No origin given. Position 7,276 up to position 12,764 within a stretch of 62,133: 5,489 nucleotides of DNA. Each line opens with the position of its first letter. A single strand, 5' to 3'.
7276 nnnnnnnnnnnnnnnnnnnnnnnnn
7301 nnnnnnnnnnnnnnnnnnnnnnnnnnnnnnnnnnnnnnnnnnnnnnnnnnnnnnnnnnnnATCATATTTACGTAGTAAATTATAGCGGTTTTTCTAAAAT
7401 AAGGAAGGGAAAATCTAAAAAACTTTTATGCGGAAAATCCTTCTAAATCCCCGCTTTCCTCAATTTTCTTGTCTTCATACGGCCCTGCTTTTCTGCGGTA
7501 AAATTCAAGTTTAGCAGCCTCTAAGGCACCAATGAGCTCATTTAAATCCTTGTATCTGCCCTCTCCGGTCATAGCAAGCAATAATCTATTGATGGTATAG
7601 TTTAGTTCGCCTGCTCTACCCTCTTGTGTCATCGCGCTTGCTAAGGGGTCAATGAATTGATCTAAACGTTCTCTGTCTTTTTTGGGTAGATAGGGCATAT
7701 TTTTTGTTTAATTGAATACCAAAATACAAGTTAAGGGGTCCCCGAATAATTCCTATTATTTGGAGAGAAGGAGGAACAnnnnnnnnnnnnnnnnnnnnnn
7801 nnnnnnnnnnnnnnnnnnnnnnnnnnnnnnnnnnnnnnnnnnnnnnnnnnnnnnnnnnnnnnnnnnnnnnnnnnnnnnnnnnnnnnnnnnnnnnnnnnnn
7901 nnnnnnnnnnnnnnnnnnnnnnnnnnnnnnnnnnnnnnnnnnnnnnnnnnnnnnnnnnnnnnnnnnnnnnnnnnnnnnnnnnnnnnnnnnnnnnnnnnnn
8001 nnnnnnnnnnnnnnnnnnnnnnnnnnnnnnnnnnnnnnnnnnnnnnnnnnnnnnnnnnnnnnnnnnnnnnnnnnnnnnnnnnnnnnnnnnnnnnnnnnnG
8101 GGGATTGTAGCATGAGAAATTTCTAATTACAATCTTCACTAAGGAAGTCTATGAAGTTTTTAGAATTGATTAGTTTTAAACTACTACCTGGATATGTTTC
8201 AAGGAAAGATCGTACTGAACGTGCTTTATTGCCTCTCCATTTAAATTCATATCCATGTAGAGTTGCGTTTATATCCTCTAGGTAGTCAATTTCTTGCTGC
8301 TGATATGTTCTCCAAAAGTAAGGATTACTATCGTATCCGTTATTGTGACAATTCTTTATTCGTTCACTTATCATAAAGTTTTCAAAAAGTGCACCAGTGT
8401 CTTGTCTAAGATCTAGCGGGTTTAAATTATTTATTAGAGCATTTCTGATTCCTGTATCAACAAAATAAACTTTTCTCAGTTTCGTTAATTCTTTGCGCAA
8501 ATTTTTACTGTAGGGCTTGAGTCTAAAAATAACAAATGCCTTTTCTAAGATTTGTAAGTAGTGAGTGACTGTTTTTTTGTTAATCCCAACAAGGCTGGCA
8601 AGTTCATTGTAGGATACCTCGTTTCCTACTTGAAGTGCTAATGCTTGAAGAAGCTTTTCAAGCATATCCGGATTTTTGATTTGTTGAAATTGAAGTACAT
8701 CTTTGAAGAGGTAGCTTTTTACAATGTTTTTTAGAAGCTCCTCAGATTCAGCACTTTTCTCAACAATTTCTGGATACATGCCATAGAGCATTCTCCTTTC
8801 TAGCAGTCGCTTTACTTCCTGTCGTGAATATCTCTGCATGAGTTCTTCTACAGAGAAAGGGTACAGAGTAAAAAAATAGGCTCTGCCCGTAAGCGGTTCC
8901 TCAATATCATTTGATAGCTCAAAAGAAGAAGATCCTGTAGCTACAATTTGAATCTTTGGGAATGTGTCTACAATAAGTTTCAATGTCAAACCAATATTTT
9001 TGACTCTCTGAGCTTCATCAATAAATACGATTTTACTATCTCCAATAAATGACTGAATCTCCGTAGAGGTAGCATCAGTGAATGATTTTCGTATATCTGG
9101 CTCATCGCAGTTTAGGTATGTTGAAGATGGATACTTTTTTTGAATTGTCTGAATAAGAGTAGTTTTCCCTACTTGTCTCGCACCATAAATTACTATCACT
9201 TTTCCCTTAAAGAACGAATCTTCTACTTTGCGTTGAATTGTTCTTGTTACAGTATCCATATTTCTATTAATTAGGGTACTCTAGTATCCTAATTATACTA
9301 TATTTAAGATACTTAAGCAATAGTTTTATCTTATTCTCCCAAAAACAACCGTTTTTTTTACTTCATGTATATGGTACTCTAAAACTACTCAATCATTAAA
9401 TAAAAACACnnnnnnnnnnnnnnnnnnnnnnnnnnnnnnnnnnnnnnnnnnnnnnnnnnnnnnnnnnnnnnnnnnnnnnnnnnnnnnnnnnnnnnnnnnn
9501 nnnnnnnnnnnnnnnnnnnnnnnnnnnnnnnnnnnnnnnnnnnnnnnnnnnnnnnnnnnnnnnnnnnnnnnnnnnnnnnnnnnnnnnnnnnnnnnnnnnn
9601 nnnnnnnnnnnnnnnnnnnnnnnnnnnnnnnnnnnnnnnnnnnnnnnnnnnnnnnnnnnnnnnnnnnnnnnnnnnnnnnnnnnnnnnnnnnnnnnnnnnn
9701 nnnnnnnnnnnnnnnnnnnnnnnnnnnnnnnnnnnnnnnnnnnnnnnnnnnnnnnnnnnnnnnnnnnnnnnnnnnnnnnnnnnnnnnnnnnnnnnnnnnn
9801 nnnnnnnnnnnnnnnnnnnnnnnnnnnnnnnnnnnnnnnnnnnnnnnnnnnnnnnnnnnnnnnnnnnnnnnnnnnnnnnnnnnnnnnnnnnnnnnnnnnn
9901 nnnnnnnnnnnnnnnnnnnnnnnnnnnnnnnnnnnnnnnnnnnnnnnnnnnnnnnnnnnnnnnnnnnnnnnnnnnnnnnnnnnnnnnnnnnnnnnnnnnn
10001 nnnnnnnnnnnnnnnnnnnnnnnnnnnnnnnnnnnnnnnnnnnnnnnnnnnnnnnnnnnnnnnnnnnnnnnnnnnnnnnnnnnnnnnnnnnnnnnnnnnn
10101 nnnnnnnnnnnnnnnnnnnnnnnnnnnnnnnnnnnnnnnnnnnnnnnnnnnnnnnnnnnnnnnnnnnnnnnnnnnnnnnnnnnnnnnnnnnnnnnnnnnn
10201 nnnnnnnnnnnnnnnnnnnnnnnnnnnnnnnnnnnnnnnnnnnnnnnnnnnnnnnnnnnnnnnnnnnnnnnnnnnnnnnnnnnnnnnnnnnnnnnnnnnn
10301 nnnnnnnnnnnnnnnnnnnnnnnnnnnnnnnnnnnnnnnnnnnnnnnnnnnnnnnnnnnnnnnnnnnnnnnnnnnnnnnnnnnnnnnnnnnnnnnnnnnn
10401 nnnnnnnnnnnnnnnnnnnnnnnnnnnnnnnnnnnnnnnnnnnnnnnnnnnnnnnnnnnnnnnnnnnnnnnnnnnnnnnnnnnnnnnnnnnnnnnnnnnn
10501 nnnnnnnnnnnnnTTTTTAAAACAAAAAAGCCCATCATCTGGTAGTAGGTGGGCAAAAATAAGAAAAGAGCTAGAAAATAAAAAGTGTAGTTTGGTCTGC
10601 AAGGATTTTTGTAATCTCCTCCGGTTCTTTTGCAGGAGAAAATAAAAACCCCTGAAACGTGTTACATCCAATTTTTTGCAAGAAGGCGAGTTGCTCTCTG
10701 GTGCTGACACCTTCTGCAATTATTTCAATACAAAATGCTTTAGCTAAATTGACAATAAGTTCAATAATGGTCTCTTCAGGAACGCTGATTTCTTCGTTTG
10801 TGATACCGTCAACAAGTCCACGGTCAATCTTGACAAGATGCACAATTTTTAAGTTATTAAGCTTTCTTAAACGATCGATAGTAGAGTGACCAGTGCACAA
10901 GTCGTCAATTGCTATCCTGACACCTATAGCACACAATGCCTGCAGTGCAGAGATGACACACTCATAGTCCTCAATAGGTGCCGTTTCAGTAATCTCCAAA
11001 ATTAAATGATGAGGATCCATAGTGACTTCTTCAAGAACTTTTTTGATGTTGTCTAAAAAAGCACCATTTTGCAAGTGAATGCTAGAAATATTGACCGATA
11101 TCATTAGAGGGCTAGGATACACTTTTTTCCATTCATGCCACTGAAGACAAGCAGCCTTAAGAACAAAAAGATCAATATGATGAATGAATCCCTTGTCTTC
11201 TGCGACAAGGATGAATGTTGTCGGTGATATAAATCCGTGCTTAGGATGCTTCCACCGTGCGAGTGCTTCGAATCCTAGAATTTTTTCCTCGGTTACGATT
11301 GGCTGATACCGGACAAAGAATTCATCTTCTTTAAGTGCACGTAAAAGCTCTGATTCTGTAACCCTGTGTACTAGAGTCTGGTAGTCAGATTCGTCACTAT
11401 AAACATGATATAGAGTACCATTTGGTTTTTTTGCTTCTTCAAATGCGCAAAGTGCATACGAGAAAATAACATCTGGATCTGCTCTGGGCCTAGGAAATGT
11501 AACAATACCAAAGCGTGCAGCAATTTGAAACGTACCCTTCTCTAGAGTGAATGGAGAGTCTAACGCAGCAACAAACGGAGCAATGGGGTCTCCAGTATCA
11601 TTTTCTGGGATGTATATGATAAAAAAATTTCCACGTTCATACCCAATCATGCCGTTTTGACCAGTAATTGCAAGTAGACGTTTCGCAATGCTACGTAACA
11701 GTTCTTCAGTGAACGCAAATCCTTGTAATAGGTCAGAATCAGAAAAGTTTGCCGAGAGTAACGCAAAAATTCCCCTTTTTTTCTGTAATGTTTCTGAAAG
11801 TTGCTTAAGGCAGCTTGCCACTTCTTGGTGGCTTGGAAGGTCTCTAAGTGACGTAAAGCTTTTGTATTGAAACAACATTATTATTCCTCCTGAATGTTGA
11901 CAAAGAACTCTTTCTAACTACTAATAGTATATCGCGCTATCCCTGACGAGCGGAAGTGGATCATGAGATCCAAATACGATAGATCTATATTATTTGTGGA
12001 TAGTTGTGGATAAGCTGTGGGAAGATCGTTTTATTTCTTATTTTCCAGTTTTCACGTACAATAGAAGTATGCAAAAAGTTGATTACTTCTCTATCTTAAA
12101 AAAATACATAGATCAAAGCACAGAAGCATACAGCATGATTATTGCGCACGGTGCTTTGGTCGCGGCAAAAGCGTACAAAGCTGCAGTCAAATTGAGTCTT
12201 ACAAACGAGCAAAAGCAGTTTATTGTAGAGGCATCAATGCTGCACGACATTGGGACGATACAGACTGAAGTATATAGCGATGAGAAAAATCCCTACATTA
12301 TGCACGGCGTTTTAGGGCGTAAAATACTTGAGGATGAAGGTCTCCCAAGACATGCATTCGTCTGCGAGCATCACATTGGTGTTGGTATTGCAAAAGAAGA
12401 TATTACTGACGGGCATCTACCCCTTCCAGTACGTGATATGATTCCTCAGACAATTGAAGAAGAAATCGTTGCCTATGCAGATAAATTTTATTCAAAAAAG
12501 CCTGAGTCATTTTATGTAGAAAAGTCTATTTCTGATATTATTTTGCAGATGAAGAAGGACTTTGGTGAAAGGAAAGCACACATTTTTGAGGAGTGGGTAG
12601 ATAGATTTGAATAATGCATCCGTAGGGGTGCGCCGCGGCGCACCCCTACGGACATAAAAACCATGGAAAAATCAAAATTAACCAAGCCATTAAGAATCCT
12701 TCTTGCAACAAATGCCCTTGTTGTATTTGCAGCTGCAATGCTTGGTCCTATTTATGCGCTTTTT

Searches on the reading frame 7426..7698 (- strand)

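Call 36: search_protein_families(library=pfam, proteins=[window:7426-7698:-], max_evalue=0.01)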
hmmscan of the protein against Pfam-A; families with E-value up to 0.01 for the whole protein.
window:7426-7698:- (90 aa): 1 family
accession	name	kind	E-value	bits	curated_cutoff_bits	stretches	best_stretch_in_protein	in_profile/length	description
PF21840.1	DUF6899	-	2.9e-27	95.5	27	1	1-84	1-84/85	Domain of unknown function (DUF6899)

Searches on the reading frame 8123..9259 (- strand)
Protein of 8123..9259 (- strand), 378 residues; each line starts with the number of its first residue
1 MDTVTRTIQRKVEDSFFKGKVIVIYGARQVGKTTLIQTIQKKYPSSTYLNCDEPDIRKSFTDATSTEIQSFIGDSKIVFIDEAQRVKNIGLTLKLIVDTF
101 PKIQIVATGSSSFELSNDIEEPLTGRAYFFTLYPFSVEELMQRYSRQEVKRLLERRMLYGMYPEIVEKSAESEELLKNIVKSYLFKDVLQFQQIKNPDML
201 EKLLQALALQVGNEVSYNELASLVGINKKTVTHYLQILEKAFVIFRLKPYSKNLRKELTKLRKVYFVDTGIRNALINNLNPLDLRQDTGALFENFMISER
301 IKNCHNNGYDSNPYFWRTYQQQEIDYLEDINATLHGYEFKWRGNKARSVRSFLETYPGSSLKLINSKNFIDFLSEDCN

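Call 11: search_protein_families(library=pfam, proteins=[window:8123-9259:-])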
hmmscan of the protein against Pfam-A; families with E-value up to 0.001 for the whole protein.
window:8123-9259:- (378 aa): 7 families
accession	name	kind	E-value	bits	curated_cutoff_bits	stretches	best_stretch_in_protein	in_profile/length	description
PF13635.12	DUF4143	-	2.8e-45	154.4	28.1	1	186-341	2-159/160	Domain of unknown function (DUF4143)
PF13173.12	AAA_14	-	2.9e-32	111.8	27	1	19-140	2-128/129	AAA domain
PF13401.12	AAA_22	-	0.00011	22.9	27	0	19-53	5-43/130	AAA domain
PF00004.35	AAA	-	0.0002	22.3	21.2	1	22-86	1-69/131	ATPase family associated with various cellular activities (AAA)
PF00910.28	RNA_helicase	-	0.0004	21.3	21.5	0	22-88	1-63/105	RNA helicase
PF01637.24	ATPase_2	-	0.00041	20.7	33.2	0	20-44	21-45/225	ATPase domain predominantly from Archaea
PF13191.12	AAA_16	-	0.00057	20.9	32.6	0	20-54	25-63/167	AAA ATPase domain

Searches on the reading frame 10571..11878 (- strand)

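Call 11: search_protein_families(library=pfam, proteins=[window:10571-11878:-])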
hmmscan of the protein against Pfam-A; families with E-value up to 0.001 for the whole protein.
window:10571-11878:- (435 aa): 2 families
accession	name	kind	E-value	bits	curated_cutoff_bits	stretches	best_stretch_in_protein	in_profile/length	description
PF00563.25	EAL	-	4.5e-58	196.9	31.3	1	177-415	3-235/236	EAL domain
PF00990.26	GGDEF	-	2.2e-06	28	23.8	1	14-151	9-156/161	Diguanylate cyclase, GGDEF domain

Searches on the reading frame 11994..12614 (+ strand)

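Call 11: search_protein_families(library=pfam, proteins=[window:11994-12614:+])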
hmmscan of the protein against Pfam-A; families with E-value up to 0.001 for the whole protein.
window:11994-12614:+ (206 aa): 1 family
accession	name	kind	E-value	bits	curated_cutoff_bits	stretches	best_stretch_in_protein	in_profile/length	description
PF01966.28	HD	-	3.8e-08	34.1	22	1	52-165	4-113/116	HD domain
